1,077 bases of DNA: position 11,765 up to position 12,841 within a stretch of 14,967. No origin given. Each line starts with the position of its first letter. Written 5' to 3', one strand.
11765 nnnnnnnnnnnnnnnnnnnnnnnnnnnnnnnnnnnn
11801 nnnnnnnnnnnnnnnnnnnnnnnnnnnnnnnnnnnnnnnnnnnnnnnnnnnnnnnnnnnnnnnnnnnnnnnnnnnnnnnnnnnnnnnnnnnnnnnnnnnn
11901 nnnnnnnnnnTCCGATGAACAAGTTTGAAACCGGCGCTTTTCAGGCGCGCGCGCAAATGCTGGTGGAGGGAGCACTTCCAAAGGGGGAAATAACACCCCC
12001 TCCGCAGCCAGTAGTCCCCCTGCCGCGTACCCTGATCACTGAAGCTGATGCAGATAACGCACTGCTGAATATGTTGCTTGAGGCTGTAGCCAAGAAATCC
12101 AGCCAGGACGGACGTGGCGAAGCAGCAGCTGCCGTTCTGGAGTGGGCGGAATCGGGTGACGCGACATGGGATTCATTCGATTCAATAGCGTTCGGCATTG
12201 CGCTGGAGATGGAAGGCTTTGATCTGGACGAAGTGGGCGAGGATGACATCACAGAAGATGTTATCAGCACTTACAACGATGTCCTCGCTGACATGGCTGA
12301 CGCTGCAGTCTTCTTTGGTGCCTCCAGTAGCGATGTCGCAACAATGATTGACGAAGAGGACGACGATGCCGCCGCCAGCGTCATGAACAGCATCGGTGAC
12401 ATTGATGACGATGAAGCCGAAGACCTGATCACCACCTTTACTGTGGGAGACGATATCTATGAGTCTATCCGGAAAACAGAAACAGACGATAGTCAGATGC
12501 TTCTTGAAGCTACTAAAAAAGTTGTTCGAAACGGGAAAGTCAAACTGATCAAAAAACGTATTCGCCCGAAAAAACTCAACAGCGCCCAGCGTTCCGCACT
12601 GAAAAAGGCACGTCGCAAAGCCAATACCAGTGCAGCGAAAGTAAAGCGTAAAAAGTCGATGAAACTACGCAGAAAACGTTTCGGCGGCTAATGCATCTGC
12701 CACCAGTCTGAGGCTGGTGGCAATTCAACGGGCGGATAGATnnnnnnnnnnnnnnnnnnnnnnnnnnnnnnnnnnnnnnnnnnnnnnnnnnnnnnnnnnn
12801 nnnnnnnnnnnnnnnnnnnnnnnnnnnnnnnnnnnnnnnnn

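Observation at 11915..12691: Protein with acidic core and ~45-residue polybasic C-terminal tail in the structural operon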

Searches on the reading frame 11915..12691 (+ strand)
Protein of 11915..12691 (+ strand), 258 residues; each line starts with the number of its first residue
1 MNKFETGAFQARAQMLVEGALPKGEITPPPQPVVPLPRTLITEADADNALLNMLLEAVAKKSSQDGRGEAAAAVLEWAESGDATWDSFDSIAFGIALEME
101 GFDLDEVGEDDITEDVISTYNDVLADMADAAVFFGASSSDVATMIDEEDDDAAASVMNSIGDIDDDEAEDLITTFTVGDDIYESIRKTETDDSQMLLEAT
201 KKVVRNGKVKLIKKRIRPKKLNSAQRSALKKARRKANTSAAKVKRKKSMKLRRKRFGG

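Call 5: search_protein_families(library=phrogs, proteins=[window:11915-12691:+], max_evalue=0.01)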
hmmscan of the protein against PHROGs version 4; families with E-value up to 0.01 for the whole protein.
window:11915-12691:+ (258 aa): 1 family
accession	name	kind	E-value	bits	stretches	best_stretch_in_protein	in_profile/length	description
phrog_1053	-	unknown function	4e-59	201.3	1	50-255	40-228/230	-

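Call 6: search_protein_families(library=pfam, proteins=[window:11915-12691:+], max_evalue=0.01)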
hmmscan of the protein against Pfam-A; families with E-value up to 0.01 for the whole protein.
window:11915-12691:+ (258 aa): 0 families

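Call 7: search_dna_similar(query=window:11915-12691:+, collection=phages, mode=protein, max_rows=40, rows=spread)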
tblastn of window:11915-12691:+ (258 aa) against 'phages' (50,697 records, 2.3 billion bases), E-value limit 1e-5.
Records with a match: 22; places in all: 22; records where one place covers at least 80% of the query: 0.
Best place of each record, by identity: <60% 22.
By first word of the organism name: Escherichia 16; Salmonella 2; Enterobacteria 2; Punavirus 1; Cronobacter 1.
By host as written in the record: Escherichia coli 8; - 5; Escherichia coli C600 2; Salmonella enterica subsp. enterica serovar Indiana J46 2; Escherichia sp. STEC O157 2; Escherichia coli strain MG1655 Z1 1; Escherichia coli MC1061 1; Cronobacter sakazakii ATCC 29544 1.
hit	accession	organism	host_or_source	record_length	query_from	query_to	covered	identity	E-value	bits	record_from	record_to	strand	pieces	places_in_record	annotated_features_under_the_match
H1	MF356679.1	Escherichia phage D6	Escherichia coli C600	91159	58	241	71%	44.3%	3e-14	78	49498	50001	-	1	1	putative baseplate protein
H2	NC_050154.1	Escherichia phage D6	Escherichia coli C600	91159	58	241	71%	44.3%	3e-14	78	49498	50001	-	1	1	putative baseplate protein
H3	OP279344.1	Escherichia phage P1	Escherichia coli strain MG1655 Z1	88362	60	241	71%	43.4%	5e-12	71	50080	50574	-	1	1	hypothetical protein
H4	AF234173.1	Escherichia phage P1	-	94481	60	241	71%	43.4%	5e-12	71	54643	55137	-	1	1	21: gp21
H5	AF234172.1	Escherichia phage P1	-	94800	60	241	71%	43.4%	5e-12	71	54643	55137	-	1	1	21: gp21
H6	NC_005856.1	Escherichia phage P1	Escherichia coli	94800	60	241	71%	43.4%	5e-12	71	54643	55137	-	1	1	21: gp21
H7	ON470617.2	Escherichia phage vB_EcoM-813R1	Escherichia coli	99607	60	241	71%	43.4%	6e-12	71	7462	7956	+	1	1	tail protein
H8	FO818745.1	Escherichia phage RCS47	Escherichia coli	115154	60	241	71%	43.4%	7e-12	71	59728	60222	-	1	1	21: tail tube protein Gp21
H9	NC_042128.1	Escherichia phage RCS47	Escherichia coli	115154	60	241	71%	43.4%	7e-12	71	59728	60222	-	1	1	21: tail tube protein Gp21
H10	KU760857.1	Salmonella phage SJ46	Salmonella enterica subsp. enterica ...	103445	60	241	71%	43.4%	7e-12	71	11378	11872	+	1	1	tail tube protein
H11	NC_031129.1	Salmonella phage SJ46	Salmonella enterica subsp. enterica ...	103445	60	241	71%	43.4%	7e-12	71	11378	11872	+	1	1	tail tube protein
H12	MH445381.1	Escherichia phage P1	Escherichia coli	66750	60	241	71%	43.4%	8e-12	71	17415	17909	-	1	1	baseplate or tail tube protein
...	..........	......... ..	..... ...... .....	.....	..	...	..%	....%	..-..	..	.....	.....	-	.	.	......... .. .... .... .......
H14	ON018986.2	Escherichia phage JL22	Escherichia coli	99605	60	241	71%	43.4%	8e-12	71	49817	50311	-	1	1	pht: tail protein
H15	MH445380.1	Escherichia phage P1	Escherichia coli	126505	60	241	71%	43.4%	8e-12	71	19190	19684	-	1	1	baseplate or tail tube protein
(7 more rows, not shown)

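Call 9: get_annotated_region(hit=H6, flank=7000)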
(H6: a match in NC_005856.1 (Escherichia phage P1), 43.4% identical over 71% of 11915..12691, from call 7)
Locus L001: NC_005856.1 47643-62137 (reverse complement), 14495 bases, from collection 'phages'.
description: Enterobacteria phage P1, complete genome.
organism: Escherichia phage P1 (NCBI taxid 2886926)
taxonomy: Viruses; Duplodnaviria; Heunggongvirae; Uroviricota; Caudoviricetes; Punavirus; Punavirus P1
host: Escherichia coli; source: -; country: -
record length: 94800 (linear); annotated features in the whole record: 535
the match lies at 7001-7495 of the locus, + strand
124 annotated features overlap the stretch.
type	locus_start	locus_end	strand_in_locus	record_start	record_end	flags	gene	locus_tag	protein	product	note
misc_feature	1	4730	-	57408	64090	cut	-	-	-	-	100 pct identical (0 gaps) to region of repA and par genes of P1 contained in P1 based cloning vector pPAC4 [GenBank ...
misc_feature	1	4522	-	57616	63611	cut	-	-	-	-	99 pct identical (10 gaps) to fragment of P1 sequence deposited as locus PP1REP in GenBank Accession Number K02380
misc_feature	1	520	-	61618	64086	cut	-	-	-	-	99 pct identical (4 gaps) to repA region of P1 in P1 based vector pYLTAC7 [GenBank Accession Number AB020028] at nt ...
CDS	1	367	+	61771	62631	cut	repA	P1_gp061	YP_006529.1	replication helicase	product acts to initiate replication from oriR, to repress its own synthesis(via interaction with incA) and to pair ...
misc_feature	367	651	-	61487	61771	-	-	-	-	-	incA incompatibility determinant region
protein_bind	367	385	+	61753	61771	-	-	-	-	RepA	RepA binding iteron of incA region, copy 9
protein_bind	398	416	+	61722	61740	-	-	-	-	RepA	RepA binding iteron of incA region, copy 8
protein_bind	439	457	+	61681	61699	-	-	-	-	RepA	RepA binding iteron of incA region, copy 7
protein_bind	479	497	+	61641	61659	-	-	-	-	RepA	RepA binding iteron of incA region, copy 6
protein_bind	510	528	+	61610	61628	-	-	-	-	RepA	RepA binding iteron of incA region, copy 5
protein_bind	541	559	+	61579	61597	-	-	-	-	RepA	RepA binding iteron of incA region, copy 4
misc_feature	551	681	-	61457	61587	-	-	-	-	-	97 pct identical (0 gaps) to fragment of P1 origin containing vector pSport2 at nt 3629..3659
protein_bind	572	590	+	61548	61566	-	-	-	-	RepA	RepA binding iteron of incA region, copy 3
protein_bind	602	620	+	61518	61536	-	-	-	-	RepA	RepA binding iteron of incA region, copy 2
protein_bind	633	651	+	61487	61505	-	-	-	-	RepA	RepA binding iteron of incA region, copy 1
misc_feature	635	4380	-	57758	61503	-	-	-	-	-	99 pct identical (4 gaps) to par region of P1 in P1 based vector pYLTAC7 [GenBank Accession Number AB020028] at nt ...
misc_feature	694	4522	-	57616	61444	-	-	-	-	-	99 pct identical (4 gaps) to fragment of P1 sequence deposited as locus ECP1PARA in GenBank Accession Number X02954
CDS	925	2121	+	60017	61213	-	parA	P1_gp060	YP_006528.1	ParA-like partition protein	encodes ParA/SopA family protein involved in active partitioning of P1 plasmid prophage at cell division; weak ATPase, ...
CDS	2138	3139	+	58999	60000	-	parB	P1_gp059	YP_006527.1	ParB-like partition protein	encodes ParB/SopB family protein involved in active partitioning of P1 plasmid prophage at cell division; product binds ...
misc_feature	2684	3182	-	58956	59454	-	-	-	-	-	100 pct identical (0 gaps) to fragment of P1 sequence deposited as locus PP1PARB in GenBank Accession Number L01408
misc_feature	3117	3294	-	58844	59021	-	-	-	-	-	100 pct identical (0 gaps) to fragment of P1 sequence deposited as locus PP1PAR2 in GenBank Accession Number M36425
regulatory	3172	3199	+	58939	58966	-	-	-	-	promoter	predicted sigma 70 promoter P2 23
regulatory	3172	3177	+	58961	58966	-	-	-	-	minus_35_signal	P2 23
regulatory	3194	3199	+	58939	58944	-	-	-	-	minus_10_signal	P2 23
regulatory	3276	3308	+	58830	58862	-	-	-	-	promoter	predicted sigma 70 promoter P1 23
regulatory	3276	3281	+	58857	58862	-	-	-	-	minus_35_signal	P1 23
regulatory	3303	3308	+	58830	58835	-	-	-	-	minus_10_signal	P1 23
CDS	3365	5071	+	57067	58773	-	23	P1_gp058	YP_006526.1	gp23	major capsid protein; region of aa 1..179 identical to region of aa 24..202 of previously predicted product of orf61 of ...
CDS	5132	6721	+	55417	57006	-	22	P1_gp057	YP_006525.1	tail sheath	sheath structural protein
CDS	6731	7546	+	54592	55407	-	21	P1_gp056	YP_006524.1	gp21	baseplate or tail tube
CDS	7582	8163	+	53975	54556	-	pmgG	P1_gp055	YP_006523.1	PmgG-like head morphogenesis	putative morphogenetic function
CDS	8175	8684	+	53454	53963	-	bplB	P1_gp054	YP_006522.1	tail tube protein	putative baseplate structural protein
CDS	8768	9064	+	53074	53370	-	pmgF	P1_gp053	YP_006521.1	PmgF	putative morphogenetic function; region of aa 6-66 29 pct identical to region of aa 17-75 of putative protein of ...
CDS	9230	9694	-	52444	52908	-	rlfB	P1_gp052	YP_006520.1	replication protein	possibly associated with lytic replication; 40 pct identical to putative protein of S. oneidensis (NP_719789, 165 aa); ...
CDS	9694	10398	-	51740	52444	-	rlfA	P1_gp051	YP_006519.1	DUF3800 domain-containing protein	possibly associated with lytic replication; 51 pct identical to putative protein of Shewanella oneidensis (NP_719790, ...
misc_feature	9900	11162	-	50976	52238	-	-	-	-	-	98 pct identical to fragment of P1 sequence deposited as locus AF137370 in GenBank Accession Number AF137370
regulatory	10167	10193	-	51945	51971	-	rlfA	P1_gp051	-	promoter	predicted sigma 70 promoter P2rlfB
regulatory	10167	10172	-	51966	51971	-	rlfA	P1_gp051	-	minus_10_signal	P2rlfB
regulatory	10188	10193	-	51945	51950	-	rlfA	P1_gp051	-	minus_35_signal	P2rlfB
regulatory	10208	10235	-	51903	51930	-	rlfA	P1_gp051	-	promoter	predicted sigma 70 promoter P3rlfB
regulatory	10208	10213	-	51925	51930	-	rlfA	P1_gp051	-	minus_10_signal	P3rlfB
regulatory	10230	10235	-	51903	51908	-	rlfA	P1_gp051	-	minus_35_signal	P3rlfB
regulatory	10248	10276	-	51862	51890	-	rlfA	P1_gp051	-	promoter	predicted sigma 70 promoter P4rlfB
regulatory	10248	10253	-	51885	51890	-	rlfA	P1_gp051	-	minus_10_signal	P4rlfB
regulatory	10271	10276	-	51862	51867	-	rlfA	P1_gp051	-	minus_35_signal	P4rlfB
misc_feature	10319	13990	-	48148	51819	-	-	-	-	-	99 pct identical (5 gaps) to fragment of P1 sequence deposited as locus PP1REPLG in GenBank Accession Number X15639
misc_feature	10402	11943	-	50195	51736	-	-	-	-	-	99 pct idential (2 gaps) to region of repL of P1 in P1 based cloning vectors pCYPAC6 [GenBank Accession Number ...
misc_feature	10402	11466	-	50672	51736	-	-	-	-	-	99 pct identical (0 gaps) to repL region of P1 in vector pSCANS-BNL [GenBank Accession Number AF191089] at nt 3230..4294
misc_feature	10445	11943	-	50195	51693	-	-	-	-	-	99 pct identical (6 gaps) to region of repL of P1 in P1 based vector pYALTAC7 [GenBank Accession Number AB020028] at ...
CDS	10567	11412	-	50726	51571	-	repL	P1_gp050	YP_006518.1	RepL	product acts to initiate replication at oriL that is internal to repL; 100 pct identical to previously predicted ...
misc_feature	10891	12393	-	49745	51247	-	-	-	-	-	100 pct identical (0 gaps) to fragment of P1 sequence deposited as locus PP1LREP in GenBank Accession Number X15638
misc_feature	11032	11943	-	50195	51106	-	-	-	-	-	99 pct identical (2 gaps) to region of repL of P1 in P1 based vector pPAC-ResQ [GenBank Accession Number AF123770] at ...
CDS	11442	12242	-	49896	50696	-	kilA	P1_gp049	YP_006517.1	anti-repressor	product can kill host; 100 pct identical to previously predicted product of kilA gene of P1 Swissprot: KILA_BPP1; ...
misc_feature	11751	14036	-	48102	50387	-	-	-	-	-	99 pct identical (0 gaps) to fragment of P1 sequence deposited as locus P1IMMUNIY in GenBank Accession Number X17512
regulatory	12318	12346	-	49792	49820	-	-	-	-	promoter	sigma 70 promoter PkilA; corresponds to former P53; identical to P53 promoter at nt65..94 of P1 sequence fragment ...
CDS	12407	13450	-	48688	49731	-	ant1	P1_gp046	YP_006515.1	anti-repressor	product antagonizes C1 repression by formation of Ant1/Ant2/C1 complex; predicted product 27 aa longer than previously ...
CDS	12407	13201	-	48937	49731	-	ant2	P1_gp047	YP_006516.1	anti-repressor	product antagonizes C1 repression by formation of Ant1/Ant2/C1 complex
misc_feature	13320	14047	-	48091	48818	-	-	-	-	-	99 pct identical (0 gaps) to fragment of P1 sequence deposited as locus S61175 in GenBank Accession Number S61175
CDS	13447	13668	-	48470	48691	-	icd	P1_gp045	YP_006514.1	host cell division inhibitor Icd-like protein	inhibitor of cell division; apparently required for expression of ant; predicted product 100 pct identical to ...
misc_feature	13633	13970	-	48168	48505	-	-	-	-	-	100 pct identical (0 gaps) to fragment of P1 sequence deposited as locus PP1C4 in GenBank Accession Number M16568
misc_RNA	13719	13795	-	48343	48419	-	c4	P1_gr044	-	C4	-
misc_feature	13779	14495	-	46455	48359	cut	-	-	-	-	98 pct identical (11 gaps) to fragment of P1 sequence deposited as locus PP1SIM in GenBank Accession Number M34382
CDS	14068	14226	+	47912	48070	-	simA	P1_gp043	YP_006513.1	SimA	putative superimmunity accessory function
CDS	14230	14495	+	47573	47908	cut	simB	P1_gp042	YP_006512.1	SimB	putative superimmunity accessory function; 100 pct identical to predicted product of orf1 of P1 sim region PID:g419396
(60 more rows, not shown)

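Call 21: find_homologous_proteins(query=window:11915-12688:+, max_evalue=0.001)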
Query window:11915-12688:+ (258 aa): 57 proteins with E <= 0.001 among 2825 candidates.
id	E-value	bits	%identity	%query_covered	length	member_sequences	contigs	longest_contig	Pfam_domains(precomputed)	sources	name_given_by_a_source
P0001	3.3e-157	539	100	100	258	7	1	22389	-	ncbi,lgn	-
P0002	9.2e-104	364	69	100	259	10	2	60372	-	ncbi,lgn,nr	ncbi:hypothetical protein KW823_21490 [Enterobacter quasiroggenkampii]|nr:hypothetical protein [Ente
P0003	2.2e-102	360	70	100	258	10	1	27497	-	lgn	-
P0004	1.2e-61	226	53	99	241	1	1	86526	-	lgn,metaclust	metaclust:status=active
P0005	4.2e-47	179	50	99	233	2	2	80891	-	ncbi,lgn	ncbi:MAG TPA: hypothetical protein VGL07_17035 [Buttiauxella sp.]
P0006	5.1e-37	146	45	83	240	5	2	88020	-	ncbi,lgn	ncbi:TPA: hypothetical protein ACSTLU_004358 [Serratia fonticola]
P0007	1.4e-36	144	43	79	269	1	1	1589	-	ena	-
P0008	3.1e-34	137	43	99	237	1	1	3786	-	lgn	-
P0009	2.3e-33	134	44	79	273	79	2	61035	-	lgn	-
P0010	5.4e-33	133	43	79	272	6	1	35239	-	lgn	-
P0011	7.1e-33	132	45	79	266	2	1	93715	-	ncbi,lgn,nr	ncbi:hypothetical protein SMB93_003641 [Cronobacter sakazakii]|nr:hypothetical protein [Cronobacter 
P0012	1.3e-32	131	39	99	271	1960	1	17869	-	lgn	-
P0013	1.7e-32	131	44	79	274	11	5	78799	-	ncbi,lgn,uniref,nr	ncbi:hypothetical protein [Citrobacter braakii]|uniref:hypothetical protein n=1 Tax=Citrobacter braa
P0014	2.7e-32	130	46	82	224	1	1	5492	-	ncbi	ncbi:MAG: hypothetical protein ACRC1W_17800 [Shewanella sp.]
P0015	3.5e-32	130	43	79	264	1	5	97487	-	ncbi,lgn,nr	ncbi:hypothetical protein ICL29_004009 [Salmonella enterica]|nr:hypothetical protein [Salmonella ent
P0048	5.8e-19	87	39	75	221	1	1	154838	-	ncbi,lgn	ncbi:MAG: hypothetical protein ABIL58_23310 [Pseudomonadota bacterium]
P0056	1.9e-9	56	39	57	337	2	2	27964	-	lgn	-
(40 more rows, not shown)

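Call 26: search_solved_structures(query=A1, max_evalue=10, show_alignments=3)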
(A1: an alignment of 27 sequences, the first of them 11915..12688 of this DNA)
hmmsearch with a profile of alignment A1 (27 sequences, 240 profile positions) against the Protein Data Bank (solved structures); distinct sequences matched with E-value up to 10: 2.
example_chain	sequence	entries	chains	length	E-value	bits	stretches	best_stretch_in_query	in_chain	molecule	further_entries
4yah_X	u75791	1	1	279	0.65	13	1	155-192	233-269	D-methionine-binding lipoprotein MetQ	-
4f7g_B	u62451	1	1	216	0.82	12.7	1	19-88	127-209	Talin-1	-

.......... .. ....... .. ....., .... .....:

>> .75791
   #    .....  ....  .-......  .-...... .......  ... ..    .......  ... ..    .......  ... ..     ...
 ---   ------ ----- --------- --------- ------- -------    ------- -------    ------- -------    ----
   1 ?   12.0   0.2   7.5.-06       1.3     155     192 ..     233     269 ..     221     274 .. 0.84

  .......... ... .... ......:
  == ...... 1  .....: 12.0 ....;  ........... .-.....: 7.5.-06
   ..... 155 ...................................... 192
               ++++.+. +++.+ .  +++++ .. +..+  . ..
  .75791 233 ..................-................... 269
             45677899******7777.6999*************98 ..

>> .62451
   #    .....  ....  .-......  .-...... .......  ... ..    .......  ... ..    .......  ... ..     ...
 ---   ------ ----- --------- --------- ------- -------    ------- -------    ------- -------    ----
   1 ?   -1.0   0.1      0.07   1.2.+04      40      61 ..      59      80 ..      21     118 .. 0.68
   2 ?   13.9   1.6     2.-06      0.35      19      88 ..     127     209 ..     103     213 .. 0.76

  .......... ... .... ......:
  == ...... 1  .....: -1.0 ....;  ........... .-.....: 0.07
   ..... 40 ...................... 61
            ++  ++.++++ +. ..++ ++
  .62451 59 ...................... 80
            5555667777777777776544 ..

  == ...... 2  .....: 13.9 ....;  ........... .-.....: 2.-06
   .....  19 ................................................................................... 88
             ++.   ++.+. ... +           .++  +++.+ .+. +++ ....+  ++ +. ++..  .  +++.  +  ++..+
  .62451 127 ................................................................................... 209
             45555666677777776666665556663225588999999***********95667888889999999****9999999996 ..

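Call 31: find_encoding_contigs(protein=P0001, flank=10000, max_places=3)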
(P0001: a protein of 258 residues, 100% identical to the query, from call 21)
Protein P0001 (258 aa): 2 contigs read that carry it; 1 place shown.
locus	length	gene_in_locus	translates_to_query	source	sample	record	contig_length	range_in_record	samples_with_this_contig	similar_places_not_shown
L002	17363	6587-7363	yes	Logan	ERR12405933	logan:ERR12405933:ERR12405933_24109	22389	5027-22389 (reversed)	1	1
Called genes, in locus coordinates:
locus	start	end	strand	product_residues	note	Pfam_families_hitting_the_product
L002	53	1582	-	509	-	-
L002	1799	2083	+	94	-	PF05488:PAAR_motif (weak)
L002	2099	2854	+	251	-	-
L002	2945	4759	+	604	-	-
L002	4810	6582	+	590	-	-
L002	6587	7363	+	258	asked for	-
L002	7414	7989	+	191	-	-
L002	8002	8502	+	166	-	-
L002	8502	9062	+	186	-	-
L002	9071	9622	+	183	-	-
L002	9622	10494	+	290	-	-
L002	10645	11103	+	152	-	PF11195:Tad2-like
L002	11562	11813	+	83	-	-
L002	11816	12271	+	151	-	-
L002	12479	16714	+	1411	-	-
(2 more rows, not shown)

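Call 32: find_encoding_contigs(protein=P0002, flank=6000, max_places=2)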
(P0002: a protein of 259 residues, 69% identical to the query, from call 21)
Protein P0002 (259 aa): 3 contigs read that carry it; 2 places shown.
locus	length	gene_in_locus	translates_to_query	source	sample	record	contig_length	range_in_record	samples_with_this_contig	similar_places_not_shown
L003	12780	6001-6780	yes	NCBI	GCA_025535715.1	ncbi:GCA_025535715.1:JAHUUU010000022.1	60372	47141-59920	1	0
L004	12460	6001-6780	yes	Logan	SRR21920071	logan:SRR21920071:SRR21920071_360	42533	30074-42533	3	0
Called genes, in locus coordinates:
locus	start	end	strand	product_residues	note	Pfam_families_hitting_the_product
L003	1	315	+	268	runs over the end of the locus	-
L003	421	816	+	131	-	-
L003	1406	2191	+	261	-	-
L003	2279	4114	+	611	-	-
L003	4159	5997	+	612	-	-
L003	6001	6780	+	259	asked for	-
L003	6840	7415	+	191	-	-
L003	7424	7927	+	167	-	-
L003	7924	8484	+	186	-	-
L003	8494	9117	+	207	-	-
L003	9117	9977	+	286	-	-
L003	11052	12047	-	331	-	PF01764:Lipase_3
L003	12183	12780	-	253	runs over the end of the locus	PF09669:Phage_pRha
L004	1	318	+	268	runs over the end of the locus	-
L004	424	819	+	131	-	-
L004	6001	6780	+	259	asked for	-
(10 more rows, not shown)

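Call 36: find_related_loci(query=A2, collection=viral_contigs, flank=6000)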
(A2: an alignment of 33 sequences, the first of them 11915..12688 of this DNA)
Query A2 (258 aa) in viral_contigs; peptide patterns used: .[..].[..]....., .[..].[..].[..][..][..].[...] (x = any residue, [..] = any of these).
370 stretches matched a pattern; 234 encode a relative of the query (tblastn E <= 1e-3); the best 80 are kept; 80 distinct loci.
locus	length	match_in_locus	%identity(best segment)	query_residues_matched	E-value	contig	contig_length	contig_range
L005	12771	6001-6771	70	1-257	3e-110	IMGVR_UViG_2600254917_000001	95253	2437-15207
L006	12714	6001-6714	53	2-257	3e-71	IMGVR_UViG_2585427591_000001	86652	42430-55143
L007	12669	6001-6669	41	1-254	7e-50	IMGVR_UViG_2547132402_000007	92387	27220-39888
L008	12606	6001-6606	46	24-255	6e-45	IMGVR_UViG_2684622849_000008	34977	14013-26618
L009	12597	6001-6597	46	31-255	2e-43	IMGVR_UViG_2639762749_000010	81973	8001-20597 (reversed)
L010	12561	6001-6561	46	53-257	1e-42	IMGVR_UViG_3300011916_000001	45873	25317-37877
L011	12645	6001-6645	42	19-257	1e-42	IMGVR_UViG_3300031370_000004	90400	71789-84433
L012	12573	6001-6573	46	49-255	1e-40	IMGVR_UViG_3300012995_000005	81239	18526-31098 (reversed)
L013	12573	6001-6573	45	49-255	4e-40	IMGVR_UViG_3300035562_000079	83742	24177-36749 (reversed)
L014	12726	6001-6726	38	2-257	3e-40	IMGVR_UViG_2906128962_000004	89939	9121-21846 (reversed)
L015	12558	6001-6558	42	52-257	1e-39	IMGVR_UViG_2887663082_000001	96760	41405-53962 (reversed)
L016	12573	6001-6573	45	49-255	1e-39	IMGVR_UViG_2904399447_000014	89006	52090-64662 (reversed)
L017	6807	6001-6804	40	2-257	2e-36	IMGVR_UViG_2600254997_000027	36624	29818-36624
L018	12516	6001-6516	40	67-255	2e-36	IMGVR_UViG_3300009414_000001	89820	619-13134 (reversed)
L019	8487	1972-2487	40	67-255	2e-36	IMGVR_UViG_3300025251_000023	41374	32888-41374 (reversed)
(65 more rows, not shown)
